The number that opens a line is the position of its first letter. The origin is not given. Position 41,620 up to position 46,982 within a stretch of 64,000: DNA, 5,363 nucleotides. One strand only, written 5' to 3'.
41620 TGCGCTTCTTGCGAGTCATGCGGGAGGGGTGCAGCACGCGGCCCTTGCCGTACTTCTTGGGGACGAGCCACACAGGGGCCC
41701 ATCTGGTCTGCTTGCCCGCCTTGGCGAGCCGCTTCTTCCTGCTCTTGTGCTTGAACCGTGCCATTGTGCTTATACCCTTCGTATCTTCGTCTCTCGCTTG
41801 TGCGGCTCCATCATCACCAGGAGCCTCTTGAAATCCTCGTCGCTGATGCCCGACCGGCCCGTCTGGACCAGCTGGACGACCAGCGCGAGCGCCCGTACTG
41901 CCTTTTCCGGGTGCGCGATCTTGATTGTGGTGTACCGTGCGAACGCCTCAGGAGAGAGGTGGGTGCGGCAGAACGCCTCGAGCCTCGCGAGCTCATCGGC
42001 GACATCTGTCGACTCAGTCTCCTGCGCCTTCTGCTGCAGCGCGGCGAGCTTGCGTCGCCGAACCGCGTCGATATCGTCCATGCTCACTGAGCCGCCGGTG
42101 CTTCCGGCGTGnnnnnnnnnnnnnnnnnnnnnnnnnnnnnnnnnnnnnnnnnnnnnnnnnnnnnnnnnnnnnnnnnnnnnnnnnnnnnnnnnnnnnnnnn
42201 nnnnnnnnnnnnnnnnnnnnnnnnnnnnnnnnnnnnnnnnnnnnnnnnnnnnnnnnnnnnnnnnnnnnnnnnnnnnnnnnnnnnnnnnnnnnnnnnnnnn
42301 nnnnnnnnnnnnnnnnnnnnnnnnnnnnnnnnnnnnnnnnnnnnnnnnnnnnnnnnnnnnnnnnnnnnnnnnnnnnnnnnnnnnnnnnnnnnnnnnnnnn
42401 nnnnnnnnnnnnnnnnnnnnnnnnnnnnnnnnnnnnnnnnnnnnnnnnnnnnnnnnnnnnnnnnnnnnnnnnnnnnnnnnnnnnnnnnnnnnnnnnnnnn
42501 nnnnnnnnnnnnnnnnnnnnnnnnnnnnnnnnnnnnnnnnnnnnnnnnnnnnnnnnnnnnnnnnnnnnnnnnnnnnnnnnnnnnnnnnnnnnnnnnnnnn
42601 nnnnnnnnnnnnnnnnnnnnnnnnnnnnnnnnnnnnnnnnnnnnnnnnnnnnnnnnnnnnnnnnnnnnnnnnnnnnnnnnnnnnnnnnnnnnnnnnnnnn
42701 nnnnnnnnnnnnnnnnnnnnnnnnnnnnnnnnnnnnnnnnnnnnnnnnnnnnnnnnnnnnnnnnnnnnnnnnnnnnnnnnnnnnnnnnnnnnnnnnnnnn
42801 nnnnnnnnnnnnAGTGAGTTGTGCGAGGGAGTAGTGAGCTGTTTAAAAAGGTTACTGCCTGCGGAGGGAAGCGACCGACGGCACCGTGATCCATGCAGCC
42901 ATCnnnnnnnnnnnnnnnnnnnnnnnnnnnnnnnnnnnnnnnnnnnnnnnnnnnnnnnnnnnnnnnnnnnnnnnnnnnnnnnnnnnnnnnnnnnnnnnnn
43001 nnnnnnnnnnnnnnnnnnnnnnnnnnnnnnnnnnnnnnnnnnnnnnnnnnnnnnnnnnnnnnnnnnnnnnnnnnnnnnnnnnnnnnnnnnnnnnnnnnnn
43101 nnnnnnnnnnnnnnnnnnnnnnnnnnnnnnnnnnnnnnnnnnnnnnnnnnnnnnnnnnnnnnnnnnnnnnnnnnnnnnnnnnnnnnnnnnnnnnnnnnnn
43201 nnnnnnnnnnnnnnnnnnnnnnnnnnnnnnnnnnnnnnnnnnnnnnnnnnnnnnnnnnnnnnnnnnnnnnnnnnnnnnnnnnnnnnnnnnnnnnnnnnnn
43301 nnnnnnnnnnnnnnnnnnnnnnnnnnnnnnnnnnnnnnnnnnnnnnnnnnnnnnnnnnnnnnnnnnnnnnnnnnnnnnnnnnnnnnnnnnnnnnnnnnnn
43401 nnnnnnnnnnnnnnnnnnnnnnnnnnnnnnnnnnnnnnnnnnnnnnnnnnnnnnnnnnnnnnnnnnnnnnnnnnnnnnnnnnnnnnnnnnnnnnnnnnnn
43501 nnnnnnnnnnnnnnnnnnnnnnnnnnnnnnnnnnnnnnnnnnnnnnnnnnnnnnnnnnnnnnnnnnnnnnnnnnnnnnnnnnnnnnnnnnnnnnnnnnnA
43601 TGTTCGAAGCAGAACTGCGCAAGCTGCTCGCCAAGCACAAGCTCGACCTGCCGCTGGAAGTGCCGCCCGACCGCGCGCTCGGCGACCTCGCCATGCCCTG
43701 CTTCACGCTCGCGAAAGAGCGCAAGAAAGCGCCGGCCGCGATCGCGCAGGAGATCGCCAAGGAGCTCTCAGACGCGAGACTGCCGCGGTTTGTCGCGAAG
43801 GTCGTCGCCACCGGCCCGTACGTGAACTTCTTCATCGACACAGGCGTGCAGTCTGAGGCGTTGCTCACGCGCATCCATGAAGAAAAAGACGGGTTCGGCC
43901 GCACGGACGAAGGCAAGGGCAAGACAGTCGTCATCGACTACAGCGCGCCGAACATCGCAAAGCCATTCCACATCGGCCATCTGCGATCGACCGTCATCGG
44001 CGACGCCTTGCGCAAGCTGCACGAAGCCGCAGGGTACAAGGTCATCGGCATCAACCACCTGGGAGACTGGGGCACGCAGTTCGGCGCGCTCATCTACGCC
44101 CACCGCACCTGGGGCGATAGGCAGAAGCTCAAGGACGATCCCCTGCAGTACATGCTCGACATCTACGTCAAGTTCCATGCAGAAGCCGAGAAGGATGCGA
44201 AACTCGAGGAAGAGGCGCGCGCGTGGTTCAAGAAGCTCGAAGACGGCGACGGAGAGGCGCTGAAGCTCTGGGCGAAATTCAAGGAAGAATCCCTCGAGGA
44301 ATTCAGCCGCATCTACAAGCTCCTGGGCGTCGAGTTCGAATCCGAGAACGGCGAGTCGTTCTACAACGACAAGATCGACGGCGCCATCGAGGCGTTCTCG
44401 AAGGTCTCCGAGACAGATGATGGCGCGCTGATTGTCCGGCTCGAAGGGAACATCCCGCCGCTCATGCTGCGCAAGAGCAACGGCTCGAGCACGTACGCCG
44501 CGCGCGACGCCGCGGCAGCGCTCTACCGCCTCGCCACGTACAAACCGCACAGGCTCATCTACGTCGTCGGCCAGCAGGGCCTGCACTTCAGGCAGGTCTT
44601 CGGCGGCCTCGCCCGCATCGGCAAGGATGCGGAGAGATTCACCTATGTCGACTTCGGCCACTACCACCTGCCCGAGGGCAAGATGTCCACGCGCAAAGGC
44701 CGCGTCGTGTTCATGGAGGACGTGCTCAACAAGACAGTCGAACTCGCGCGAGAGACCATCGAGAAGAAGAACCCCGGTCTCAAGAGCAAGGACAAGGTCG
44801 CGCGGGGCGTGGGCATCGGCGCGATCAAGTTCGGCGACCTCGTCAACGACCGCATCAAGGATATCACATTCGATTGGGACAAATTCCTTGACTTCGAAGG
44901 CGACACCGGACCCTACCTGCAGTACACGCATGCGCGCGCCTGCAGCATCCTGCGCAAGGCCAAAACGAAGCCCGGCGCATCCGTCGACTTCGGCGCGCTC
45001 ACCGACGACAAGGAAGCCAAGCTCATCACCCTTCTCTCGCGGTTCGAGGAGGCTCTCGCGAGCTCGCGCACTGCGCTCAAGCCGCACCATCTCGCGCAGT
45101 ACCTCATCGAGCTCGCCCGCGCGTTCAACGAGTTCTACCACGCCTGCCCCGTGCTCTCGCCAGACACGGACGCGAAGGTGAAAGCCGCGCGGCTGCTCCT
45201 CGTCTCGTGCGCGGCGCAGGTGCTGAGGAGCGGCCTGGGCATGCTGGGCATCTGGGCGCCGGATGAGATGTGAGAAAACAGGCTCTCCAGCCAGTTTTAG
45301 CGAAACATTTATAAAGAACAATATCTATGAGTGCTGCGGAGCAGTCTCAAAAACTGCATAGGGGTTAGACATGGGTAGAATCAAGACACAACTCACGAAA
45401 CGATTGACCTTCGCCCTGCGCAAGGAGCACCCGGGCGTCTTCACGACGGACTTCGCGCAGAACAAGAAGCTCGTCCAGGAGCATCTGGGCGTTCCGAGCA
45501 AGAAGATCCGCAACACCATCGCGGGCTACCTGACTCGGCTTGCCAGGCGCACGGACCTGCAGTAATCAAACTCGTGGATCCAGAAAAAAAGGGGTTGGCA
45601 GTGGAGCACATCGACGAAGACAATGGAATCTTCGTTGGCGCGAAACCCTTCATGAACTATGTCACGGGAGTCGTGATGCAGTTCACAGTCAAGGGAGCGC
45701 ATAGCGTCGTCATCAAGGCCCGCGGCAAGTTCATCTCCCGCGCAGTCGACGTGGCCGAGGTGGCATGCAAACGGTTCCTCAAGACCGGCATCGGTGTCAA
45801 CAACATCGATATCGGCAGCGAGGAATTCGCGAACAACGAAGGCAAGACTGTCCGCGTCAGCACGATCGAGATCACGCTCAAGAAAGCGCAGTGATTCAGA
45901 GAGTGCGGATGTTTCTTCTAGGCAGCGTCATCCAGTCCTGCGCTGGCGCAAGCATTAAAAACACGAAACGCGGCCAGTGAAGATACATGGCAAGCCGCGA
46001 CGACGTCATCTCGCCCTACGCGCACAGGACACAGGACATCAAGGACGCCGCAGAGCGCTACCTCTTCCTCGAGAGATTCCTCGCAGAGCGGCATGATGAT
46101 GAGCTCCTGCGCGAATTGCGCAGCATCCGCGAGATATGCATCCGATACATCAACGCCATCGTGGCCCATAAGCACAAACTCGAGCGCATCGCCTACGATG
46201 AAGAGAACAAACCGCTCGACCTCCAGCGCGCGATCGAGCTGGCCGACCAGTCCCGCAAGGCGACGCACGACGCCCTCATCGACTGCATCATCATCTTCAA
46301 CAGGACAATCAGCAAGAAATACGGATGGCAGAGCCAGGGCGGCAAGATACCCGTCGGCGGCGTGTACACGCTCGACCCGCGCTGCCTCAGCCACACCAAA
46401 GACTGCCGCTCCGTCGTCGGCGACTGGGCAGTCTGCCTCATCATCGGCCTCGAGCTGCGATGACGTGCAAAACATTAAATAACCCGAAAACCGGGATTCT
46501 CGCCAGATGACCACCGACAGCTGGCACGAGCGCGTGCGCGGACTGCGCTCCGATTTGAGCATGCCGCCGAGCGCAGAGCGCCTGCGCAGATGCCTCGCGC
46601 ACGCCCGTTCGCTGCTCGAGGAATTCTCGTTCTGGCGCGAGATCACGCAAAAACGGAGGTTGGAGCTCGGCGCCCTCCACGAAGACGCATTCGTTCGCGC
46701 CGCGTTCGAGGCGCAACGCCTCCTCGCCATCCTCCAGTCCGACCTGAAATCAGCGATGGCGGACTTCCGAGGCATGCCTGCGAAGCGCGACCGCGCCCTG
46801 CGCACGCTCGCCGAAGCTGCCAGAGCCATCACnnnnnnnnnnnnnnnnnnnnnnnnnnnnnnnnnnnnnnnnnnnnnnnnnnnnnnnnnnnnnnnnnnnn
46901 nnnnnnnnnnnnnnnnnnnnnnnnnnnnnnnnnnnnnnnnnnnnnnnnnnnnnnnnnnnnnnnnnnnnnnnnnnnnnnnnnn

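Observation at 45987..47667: Two orphan proteins (158 aa and 386 aa), each with its own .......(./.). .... box, between the translation gene cluster and the surface-protein island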

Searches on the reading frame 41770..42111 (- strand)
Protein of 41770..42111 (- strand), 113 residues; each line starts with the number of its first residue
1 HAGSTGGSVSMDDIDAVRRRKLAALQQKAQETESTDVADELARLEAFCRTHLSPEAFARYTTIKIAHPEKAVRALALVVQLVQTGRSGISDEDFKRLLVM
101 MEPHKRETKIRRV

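Call 27: search_protein_families(library=pfam, proteins=[window:41770-42111:-], max_evalue=0.001)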
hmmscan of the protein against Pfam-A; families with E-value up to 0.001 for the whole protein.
window:41770-42111:- (113 aa): 1 family
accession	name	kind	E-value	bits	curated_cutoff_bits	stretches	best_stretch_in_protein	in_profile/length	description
PF01984.25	dsDNA_bind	-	7.3e-13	49.1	26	1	18-110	2-101/106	Double-stranded DNA-binding domain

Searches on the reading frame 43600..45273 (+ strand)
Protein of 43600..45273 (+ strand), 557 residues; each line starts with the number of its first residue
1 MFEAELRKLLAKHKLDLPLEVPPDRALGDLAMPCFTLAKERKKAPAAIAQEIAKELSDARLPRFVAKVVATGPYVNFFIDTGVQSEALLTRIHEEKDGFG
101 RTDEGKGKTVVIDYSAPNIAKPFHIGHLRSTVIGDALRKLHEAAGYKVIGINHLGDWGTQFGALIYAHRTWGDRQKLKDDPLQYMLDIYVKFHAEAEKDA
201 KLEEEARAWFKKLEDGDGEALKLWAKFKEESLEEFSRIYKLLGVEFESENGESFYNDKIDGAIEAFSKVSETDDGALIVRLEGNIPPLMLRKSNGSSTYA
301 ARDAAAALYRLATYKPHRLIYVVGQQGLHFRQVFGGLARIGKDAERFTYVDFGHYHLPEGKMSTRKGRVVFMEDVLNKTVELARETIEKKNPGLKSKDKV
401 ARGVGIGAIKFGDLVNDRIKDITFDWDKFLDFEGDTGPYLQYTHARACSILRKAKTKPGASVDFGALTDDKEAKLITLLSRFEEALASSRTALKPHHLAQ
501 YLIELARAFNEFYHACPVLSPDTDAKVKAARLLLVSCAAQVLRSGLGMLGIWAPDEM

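Call 27: search_protein_families(library=pfam, proteins=[window:43600-45273:+], max_evalue=0.001)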
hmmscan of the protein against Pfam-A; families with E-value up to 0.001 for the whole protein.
window:43600-45273:+ (557 aa): 4 families
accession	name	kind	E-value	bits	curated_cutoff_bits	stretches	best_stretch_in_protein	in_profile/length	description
PF00750.26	tRNA-synt_1d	-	2e-80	270.8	23.3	1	102-426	14-349/349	tRNA synthetases class I (R), catalytic domain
PF05746.21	DALR_1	-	8.2e-34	116.6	22.3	1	440-557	1-117/117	DALR anticodon binding domain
PF03485.21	Arg_tRNA_synt_N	-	2.2e-14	54.3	21.5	1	3-79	8-85/85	Arginyl tRNA synthetase N terminal domain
PF09334.17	tRNA-synt_1g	-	0.00028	20.2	20.1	0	117-159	8-50/391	tRNA synthetases class I (M)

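Call 29: find_related_loci(query=window:43600-45273:+, collection=genome_contigs, flank=10000)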
Query window:43600-45273:+ (557 aa) in genome_contigs; peptide patterns used: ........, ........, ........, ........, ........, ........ (x = any residue, [..] = any of these).
599 stretches matched a pattern (row limit reached: there are more); 580 encode a relative of the query (tblastn E <= 1e-3); the best 80 are kept; 80 distinct loci.
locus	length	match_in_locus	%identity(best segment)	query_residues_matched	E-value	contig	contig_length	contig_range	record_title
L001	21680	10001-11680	55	2-557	0e+0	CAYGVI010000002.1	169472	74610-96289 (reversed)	MAG TPA_asm: uncultured Methanosarcinales archaeon isolate ERP119294_co2_107 genome assembly, contig: k141_1863459, whol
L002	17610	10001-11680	54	2-557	0e+0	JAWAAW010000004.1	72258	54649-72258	MAG: Candidatus Woesearchaeota archaeon isolate JZ-4_201709_bins_170 JZ-4_201709_bins_170_scaffold_4, whole genome shotg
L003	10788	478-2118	54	10-557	0e+0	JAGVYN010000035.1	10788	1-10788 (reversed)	Candidatus Woesearchaeota archaeon isolate RIFOXYD1_FULL_40_14 rifoxyd1_full_scaffold_2745, whole genome shotgun sequenc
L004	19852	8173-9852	54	2-557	0e+0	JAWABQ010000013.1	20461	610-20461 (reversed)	MAG: Candidatus Woesearchaeota archaeon isolate JZ-4_201808_bins_194 JZ-4_201808_bins_194_scaffold_13, whole genome shot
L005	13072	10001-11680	53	1-557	0e+0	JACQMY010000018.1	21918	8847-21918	MAG: Candidatus Woesearchaeota archaeon isolate NC_groundwater_1241_Ag_S-0.1um_45_47 S_p1_S3_coassembly_k141_785354, who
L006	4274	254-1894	53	10-557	0e+0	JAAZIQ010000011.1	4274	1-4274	MAG: Bacillota bacterium isolate AS20ysBPTH_65 6931_AS20, whole genome shotgun sequence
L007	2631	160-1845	52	1-557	0e+0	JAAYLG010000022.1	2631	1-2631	MAG: Bacillota bacterium isolate AS15tlH2ME_190 11894_AS15, whole genome shotgun sequence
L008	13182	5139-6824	51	1-557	0e+0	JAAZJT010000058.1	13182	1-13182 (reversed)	MAG: Bacillota bacterium isolate AS21ysBPME_335 93455_AS21, whole genome shotgun sequence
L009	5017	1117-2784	51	10-557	0e+0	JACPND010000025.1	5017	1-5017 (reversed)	MAG: Candidatus Woesearchaeota archaeon isolate NC_groundwater_566_Ag_S-0.1um_44_11 S35_SO-1_scaffold_309929, whole geno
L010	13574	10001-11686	52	1-557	0e+0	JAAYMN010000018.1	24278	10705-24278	MAG: Bacillota bacterium isolate AS20ysBPTH_33 17748_AS20, whole genome shotgun sequence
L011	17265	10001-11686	51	1-557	0e+0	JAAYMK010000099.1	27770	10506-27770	MAG: Bacillota bacterium isolate AS20ysBPTH_186 60105_AS20, whole genome shotgun sequence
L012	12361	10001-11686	51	1-557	0e+0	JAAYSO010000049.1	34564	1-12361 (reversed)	MAG: Bacillota bacterium isolate AS23ysBPME_351 57214_AS23, whole genome shotgun sequence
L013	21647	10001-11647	54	6-557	0e+0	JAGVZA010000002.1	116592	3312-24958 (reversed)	Candidatus Woesearchaeota archaeon isolate RIFCSPHIGHO2_02_FULL_36_21 rifcsphigho2_02_scaffold_295, whole genome shotgun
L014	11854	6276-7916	53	10-557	2e-180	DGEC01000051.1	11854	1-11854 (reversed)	MAG TPA_asm: Firmicutes bacterium UBA3936 UBA3936_contig_10262, whole genome shotgun sequence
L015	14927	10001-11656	50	15-557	9e-180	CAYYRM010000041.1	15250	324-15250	MAG TPA_asm: uncultured Eubacteriales bacterium isolate binchicken_co168_205 genome assembly, contig: NODE_6770_length_1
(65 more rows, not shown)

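Call 79: search_protein_families(library=pfam, proteins=[L004:11910-12434:-, L001:13239-13844:+, L002:13295-16699:-], max_evalue=10)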
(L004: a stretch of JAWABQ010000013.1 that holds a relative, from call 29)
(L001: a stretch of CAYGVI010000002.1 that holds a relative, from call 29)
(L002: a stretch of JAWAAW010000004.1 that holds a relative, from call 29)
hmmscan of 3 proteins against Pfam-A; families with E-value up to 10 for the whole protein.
L004:11910-12434:- (174 aa): 3 families
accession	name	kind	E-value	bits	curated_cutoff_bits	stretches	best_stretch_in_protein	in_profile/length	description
PF01966.28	HD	-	2.9e-08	34.4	22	1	35-114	8-114/116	HD domain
PF23762.1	SHCBP_N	-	0.02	15.1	27.1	2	123-169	149-195/229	SHCBP N-terminal domain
PF24391.1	HD-CE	-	0.045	13.9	27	1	27-73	7-62/263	HD-CE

L001:13239-13844:+ (201 aa): 10 families
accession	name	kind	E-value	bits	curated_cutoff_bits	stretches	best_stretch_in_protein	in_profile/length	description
PF13489.12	Methyltransf_23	-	7.1e-15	55.6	27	1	37-142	18-120/164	Methyltransferase domain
PF08241.18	Methyltransf_11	-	1.7e-14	54.6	21.2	1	47-138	2-95/95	Methyltransferase domain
PF13649.12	Methyltransf_25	-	1.9e-13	51.3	27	1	45-134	1-97/97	Methyltransferase domain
PF08242.18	Methyltransf_12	-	1.8e-11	45.1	30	1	46-135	1-97/98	Methyltransferase domain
PF13847.12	Methyltransf_31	-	3.9e-10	40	27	1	41-142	3-113/145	Methyltransferase domain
PF05175.20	MTS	-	0.0015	18.7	23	1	42-141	32-141/170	Methyltransferase small domain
PF06325.19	PrmA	-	0.0028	17.7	22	1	39-138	159-258/296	Ribosomal protein L11 methyltransferase (PrmA)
PF02353.26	CMAS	-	0.048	13.4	27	1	37-148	58-174/273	Mycolic acid cyclopropane synthetase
PF01728.25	FtsJ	-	0.054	13.8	24.1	1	28-73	7-56/181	FtsJ-like methyltransferase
PF07021.18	MetW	-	0.06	13.4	21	1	32-65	4-37/193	Methionine biosynthesis protein MetW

L002:13295-16699:- (1134 aa): 9 families
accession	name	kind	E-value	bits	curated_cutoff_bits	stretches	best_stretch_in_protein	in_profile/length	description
PF22067.2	Cep192_D3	-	0.013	16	27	1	949-1027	10-89/99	Cep192 domain 3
PF14646.12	MYCBPAP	-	0.067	12.6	24.5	1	874-971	171-276/439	MYCBP-associated protein family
PF25275.1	Golvesin_C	-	0.11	13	31.6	1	468-522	45-98/132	Golvesin C-terminal domain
PF21633.3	MOV-10_Ig-like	-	0.12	12.9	27.4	1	939-1001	15-86/126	Helicase MOV-10, Ig-like domain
PF22594.2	GTP-eEF1A_C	-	0.17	12.7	27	0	1012-1066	17-70/101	GTP-eEF1A C-terminal domain-like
PF01835.25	MG2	-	0.2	12.5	32.8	0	443-498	37-95/96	MG2 domain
PF14900.11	DUF4493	-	0.51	10.6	27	1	925-993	157-224/226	Domain of unknown function (DUF4493)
PF24966.2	Ig_TR130_2nd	-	0.64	11.1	23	1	462-529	12-75/95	TR130 second Ig-like domain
PF00703.27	Glyco_hydro_2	-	0.8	10.9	23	1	954-990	16-52/109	Glycosyl hydrolases family 2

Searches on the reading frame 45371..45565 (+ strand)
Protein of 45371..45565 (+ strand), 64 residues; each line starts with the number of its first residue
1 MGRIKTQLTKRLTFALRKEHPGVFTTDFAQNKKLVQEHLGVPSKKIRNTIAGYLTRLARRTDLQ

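Call 4: search_protein_families(library=pfam, proteins=[window:45371-45565:+], max_evalue=1)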
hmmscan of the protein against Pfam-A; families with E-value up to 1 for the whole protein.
window:45371-45565:+ (64 aa): 3 families
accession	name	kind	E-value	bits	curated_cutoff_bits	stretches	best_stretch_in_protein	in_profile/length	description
PF00833.23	Ribosomal_S17e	-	1.6e-12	47.9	22.8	1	1-60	1-60/122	Ribosomal S17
PF13338.12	AbiEi_4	-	0.034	14.7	25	1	14-59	4-34/49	Transcriptional regulator, AbiEi antitoxin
PF14846.11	DUF4485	-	0.18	12.2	24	1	32-63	33-64/83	Domain of unknown function (DUF4485)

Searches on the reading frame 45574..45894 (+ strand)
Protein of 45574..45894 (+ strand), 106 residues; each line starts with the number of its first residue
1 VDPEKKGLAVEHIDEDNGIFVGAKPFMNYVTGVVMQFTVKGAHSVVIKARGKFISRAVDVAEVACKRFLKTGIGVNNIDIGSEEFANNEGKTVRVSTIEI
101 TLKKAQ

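Call 4: search_protein_families(library=pfam, proteins=[window:45574-45894:+], max_evalue=1)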
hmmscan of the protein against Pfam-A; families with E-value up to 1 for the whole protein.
window:45574-45894:+ (106 aa): 1 family
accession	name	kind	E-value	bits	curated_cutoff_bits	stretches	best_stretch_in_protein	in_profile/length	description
PF01918.27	Alba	-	3.3e-15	56.1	25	1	19-82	3-66/66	Alba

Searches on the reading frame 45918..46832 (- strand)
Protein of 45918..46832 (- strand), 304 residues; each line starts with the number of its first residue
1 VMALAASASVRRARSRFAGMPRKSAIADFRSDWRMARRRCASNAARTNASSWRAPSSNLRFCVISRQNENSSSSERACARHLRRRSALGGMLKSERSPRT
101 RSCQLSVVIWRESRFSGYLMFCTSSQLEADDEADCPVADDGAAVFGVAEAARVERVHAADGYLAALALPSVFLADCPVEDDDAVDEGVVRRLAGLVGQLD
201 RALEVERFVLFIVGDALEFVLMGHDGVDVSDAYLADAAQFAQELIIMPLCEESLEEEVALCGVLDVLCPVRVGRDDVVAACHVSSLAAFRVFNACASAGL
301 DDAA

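Call 47: search_protein_families(library=pfam, proteins=[window:45918-46832:-], max_evalue=0.1)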
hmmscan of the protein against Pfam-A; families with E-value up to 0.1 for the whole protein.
window:45918-46832:- (304 aa): 0 families
